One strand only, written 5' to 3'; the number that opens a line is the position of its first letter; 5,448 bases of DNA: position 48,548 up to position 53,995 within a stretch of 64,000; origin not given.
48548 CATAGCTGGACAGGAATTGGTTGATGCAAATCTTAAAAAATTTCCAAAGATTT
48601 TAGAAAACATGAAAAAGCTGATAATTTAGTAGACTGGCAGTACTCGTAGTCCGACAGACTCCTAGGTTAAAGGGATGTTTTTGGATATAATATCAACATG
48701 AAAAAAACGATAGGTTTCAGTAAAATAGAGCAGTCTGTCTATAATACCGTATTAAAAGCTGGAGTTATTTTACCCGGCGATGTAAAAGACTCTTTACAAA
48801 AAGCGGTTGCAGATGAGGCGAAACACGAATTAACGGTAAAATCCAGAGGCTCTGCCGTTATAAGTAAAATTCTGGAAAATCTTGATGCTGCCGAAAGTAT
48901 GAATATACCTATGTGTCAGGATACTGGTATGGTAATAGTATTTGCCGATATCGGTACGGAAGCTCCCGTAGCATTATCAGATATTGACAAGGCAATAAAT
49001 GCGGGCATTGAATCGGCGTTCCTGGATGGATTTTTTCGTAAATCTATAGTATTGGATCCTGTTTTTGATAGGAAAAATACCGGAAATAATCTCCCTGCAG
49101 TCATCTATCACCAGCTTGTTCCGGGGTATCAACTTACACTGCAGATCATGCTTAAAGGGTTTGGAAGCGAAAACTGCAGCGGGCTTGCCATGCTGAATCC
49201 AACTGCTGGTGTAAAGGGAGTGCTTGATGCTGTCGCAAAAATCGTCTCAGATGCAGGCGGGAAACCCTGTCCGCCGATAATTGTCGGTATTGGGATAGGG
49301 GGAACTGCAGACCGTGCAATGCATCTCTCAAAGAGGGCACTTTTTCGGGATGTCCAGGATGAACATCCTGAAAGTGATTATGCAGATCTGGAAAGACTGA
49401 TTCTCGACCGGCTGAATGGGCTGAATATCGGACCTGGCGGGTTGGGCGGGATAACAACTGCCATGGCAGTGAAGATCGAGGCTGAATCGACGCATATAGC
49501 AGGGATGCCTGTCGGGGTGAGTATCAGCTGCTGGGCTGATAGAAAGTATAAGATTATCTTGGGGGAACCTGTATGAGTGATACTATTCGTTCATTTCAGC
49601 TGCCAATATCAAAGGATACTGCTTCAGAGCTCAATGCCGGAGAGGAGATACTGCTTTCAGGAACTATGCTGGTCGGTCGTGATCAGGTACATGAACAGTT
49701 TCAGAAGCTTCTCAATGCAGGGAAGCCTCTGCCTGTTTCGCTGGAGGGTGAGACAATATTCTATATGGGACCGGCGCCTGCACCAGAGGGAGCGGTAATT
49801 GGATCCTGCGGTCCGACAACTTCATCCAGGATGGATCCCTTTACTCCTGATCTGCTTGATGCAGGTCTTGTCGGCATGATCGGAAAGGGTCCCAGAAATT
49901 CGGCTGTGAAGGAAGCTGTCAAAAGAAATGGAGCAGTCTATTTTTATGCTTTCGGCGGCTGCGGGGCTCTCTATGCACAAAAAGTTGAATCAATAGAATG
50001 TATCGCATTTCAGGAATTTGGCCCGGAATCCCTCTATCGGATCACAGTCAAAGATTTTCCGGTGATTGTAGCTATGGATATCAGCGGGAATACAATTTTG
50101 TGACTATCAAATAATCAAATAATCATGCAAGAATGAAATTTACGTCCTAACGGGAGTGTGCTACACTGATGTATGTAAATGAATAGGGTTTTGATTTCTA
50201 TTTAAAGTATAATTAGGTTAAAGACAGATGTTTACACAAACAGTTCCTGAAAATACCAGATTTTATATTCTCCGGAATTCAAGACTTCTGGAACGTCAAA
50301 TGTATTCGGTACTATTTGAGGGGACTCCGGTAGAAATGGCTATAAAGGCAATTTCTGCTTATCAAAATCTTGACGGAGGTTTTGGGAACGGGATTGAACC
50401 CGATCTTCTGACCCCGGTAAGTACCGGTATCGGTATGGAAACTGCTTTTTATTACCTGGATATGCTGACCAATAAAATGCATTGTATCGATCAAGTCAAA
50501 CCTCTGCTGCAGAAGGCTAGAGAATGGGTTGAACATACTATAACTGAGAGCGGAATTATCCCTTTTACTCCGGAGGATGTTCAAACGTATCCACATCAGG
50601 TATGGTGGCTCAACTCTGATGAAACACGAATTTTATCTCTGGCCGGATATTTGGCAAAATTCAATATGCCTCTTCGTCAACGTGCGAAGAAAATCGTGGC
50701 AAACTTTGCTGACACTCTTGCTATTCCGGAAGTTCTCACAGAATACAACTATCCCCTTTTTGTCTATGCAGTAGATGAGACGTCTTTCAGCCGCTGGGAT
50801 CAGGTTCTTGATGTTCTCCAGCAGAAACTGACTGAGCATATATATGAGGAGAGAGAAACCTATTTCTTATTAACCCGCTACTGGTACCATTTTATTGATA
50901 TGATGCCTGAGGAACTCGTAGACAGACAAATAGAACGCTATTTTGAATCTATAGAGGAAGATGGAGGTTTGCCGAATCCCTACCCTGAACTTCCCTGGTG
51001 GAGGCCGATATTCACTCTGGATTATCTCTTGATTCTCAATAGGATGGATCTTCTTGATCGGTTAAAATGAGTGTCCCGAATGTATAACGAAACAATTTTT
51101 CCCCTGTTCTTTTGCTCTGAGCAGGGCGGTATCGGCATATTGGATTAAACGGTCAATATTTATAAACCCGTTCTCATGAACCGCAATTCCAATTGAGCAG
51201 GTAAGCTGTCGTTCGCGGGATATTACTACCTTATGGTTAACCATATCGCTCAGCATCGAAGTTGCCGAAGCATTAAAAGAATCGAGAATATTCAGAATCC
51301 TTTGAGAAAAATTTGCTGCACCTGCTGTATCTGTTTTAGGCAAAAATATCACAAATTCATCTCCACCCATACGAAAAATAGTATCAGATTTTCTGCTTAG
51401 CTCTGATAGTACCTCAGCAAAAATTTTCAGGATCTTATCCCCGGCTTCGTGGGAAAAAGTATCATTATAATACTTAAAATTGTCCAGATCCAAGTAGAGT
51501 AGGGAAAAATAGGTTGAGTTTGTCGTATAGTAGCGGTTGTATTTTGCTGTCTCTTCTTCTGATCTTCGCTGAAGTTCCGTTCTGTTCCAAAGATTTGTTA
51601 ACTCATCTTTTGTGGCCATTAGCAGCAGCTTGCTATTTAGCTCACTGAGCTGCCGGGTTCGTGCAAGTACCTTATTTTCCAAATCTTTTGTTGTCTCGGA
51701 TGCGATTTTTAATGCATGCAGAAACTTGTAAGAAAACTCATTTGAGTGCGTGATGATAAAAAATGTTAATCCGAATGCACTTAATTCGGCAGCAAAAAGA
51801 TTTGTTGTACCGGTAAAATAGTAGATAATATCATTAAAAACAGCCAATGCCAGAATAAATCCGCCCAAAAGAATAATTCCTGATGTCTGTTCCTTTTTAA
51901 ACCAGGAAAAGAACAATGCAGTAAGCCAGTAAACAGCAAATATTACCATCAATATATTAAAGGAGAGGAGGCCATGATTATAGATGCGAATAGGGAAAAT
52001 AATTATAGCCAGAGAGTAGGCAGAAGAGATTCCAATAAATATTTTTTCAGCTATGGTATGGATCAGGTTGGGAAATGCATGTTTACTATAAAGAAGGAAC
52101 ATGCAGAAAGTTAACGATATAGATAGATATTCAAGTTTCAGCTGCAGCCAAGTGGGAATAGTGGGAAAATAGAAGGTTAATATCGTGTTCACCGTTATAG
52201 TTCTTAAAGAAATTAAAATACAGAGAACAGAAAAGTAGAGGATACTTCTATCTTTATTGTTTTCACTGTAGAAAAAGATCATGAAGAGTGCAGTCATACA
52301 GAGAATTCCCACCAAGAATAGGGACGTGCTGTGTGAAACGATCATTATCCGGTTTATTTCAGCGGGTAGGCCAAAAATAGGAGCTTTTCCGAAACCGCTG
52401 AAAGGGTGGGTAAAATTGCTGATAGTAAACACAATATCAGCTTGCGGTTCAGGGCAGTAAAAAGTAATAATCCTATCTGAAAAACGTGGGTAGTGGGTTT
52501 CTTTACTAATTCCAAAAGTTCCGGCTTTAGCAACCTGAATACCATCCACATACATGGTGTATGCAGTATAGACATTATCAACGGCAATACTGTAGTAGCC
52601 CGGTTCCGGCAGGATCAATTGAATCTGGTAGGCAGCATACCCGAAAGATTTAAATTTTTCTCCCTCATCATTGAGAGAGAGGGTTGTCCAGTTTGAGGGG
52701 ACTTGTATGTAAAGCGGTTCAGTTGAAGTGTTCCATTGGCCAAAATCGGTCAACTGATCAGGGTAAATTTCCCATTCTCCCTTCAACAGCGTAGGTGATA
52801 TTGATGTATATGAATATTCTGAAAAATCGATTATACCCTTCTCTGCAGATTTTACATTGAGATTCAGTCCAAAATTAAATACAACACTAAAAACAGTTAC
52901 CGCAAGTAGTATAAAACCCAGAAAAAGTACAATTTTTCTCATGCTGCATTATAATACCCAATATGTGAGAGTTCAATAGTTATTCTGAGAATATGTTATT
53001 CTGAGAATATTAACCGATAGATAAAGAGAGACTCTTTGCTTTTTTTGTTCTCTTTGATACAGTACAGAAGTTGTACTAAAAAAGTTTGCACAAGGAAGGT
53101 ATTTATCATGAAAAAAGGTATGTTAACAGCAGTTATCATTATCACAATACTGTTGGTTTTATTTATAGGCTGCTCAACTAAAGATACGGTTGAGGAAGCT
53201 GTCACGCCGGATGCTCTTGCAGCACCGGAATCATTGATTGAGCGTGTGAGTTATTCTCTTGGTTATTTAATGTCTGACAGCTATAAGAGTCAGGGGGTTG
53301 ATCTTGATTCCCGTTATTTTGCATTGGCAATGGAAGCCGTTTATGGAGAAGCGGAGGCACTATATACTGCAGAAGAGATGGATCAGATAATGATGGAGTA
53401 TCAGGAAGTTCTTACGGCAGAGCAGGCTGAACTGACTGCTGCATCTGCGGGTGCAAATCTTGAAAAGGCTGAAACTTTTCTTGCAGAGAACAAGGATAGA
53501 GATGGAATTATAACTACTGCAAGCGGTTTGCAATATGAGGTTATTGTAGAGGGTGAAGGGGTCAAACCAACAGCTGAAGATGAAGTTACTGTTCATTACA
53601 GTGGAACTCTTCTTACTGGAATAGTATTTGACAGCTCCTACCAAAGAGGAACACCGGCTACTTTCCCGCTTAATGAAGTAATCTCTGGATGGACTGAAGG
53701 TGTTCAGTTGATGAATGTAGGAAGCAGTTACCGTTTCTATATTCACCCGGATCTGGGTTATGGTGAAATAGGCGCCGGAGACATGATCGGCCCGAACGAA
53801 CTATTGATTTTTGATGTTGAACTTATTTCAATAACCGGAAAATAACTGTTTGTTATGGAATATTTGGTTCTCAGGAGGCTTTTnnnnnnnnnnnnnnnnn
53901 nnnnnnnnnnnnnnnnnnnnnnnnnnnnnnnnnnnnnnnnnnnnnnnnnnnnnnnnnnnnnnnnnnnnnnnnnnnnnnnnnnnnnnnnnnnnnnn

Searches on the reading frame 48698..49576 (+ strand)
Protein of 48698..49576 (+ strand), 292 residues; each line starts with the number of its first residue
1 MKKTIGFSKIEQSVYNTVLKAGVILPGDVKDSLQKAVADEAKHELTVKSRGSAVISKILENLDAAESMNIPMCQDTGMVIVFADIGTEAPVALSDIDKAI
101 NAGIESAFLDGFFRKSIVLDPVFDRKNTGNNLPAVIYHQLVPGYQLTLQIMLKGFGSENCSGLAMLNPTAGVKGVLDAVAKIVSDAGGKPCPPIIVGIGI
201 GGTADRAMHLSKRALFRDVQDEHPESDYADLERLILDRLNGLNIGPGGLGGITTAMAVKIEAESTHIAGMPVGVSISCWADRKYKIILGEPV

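Call 64: search_protein_families(library=pfam, proteins=[window:48698-49576:+], max_evalue=0.001)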
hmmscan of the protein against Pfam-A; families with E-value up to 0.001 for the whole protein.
window:48698-49576:+ (292 aa): 1 family
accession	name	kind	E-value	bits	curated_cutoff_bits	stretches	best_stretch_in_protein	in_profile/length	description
PF05681.19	Fumerase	-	1e-92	310.7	25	1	12-286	2-269/270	Fumarate hydratase (Fumerase)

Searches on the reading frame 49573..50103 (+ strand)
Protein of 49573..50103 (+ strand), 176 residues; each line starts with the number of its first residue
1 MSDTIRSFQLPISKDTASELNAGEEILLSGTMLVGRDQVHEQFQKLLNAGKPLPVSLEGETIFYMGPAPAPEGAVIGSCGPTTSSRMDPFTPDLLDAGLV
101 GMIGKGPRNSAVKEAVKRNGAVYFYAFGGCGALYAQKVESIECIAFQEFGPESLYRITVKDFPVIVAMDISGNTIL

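Call 64: search_protein_families(library=pfam, proteins=[window:49573-50103:+], max_evalue=0.001)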
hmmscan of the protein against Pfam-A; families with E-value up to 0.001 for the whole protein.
window:49573-50103:+ (176 aa): 1 family
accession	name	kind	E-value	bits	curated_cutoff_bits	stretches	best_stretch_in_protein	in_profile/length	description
PF05683.17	Fumerase_C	-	1.3e-52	178.6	22.2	1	12-175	35-201/205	Fumarase C-terminus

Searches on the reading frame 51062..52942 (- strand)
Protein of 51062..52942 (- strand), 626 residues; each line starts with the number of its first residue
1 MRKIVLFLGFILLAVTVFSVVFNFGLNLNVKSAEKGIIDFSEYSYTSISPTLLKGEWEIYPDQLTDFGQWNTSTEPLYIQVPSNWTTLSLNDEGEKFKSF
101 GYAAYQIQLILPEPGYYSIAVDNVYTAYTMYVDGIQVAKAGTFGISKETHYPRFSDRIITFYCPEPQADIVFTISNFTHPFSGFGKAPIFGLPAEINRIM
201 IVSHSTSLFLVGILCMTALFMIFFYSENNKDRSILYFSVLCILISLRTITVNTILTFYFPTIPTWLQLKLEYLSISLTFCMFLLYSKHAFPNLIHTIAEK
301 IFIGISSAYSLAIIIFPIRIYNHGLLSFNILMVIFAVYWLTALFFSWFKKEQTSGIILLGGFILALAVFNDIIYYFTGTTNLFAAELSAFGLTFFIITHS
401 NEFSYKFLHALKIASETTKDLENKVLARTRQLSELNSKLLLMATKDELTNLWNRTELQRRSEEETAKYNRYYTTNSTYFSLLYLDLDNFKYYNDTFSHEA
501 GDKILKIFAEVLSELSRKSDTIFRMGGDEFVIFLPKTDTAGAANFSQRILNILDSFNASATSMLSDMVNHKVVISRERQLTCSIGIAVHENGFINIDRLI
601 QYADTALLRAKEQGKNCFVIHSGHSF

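Call 32: search_protein_families(library=pfam, proteins=[window:51062-52942:-], max_evalue=0.00001)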
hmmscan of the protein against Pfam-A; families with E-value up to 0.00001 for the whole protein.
window:51062-52942:- (626 aa): 2 families
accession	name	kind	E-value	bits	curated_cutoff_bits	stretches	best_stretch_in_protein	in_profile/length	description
PF00990.26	GGDEF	-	1.4e-36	126.1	23.8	1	444-616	2-160/161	Diguanylate cyclase, GGDEF domain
PF07695.17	7TMR-DISM_7TM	-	3e-20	73.5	29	1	207-400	5-199/205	7TM diverse intracellular signalling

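Call 63: search_protein_families(library=ncbifam, proteins=[window:51062-52942:-], max_evalue=0.001)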
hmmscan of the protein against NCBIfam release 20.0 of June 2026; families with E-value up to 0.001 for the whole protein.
window:51062-52942:- (626 aa): 21 families
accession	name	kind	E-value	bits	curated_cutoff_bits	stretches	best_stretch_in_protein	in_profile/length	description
TIGR00254.1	GGDEF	domain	4.9e-38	130.4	37.4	1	442-619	4-165/168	diguanylate cyclase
NF038266.1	diguan_SiaD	equivalog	1.8e-35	122.5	290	1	430-617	81-251/252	biofilm regulation diguanylate cyclase SiaD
NF051473.1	DigCycDgcsShew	equivalog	4.8e-33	114.8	400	1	441-620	133-290/291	diguanylate cyclase DgcS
NF007423.1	PRK09966.1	equivalog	1.6e-30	106.3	325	1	426-611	222-390/390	diguanylate cyclase DgcN/YfiN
NF007135.0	PRK09581.1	equivalog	2.5e-30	105.7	474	1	438-619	287-453/457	PleD family two-component system response regulator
NF007380.0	PRK09894.1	equivalog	3.6e-30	105.4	256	1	418-621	103-287/296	diguanylate cyclase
NF045675.1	PhdiestaseDibA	equivalog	3.8e-25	88.3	980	1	436-622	196-365/623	phosphodiesterase DibA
NF011955.1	PRK15426.1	equivalog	1.4e-23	82.9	408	1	430-621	385-561/564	cellulose biosynthesis regulator diguanylate cyclase DgcQ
NF047654.1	DiguCycDgcRLepto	equivalog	2e-23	82.7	500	1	431-618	121-293/295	diguanylate cyclase DgcR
NF041606.1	dguan_cyc_DgcA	equivalog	2.2e-23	82.8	370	1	435-620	170-338/340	diguanylate cyclase DgcA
NF007474.0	PRK10060.1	equivalog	4.1e-23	81.5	782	1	437-622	231-396/663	cyclic di-GMP phosphodiesterase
NF007298.0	PRK09776.1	equivalog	3.4e-21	74.9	1135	1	437-620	678-844/1111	diguanylate cyclase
NF053781.1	cdiGMPphdstlr2612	equivalog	2.6e-18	65.1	1600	1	438-621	835-1002/1268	Tlr1612 family c-di-GMP phosphodiesterase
NF040885.1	diguan_DgcJ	equivalog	4.1e-18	65.4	500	1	436-559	334-453/493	diguanylate cyclase DgcJ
NF047872.1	GGDEF_GdpS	equivalog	6.8e-17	61.7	400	1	444-617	188-346/355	GGDEF domain-containing protein GdpS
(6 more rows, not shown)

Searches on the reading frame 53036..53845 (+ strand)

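Call 32: search_protein_families(library=pfam, proteins=[window:53036-53845:+], max_evalue=0.00001)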
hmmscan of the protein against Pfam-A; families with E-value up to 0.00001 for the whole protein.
window:53036-53845:+ (269 aa): 2 families
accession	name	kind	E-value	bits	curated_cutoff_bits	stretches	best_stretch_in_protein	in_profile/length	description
PF00254.34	FKBP_C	-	1.3e-27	96.4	21.1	1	177-264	4-94/94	FKBP-type peptidyl-prolyl cis-trans isomerase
PF01346.23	FKBP_N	-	2.4e-22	80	22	1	69-169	2-97/97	Domain amino terminal to FKBP-type peptidyl-prolyl isomerase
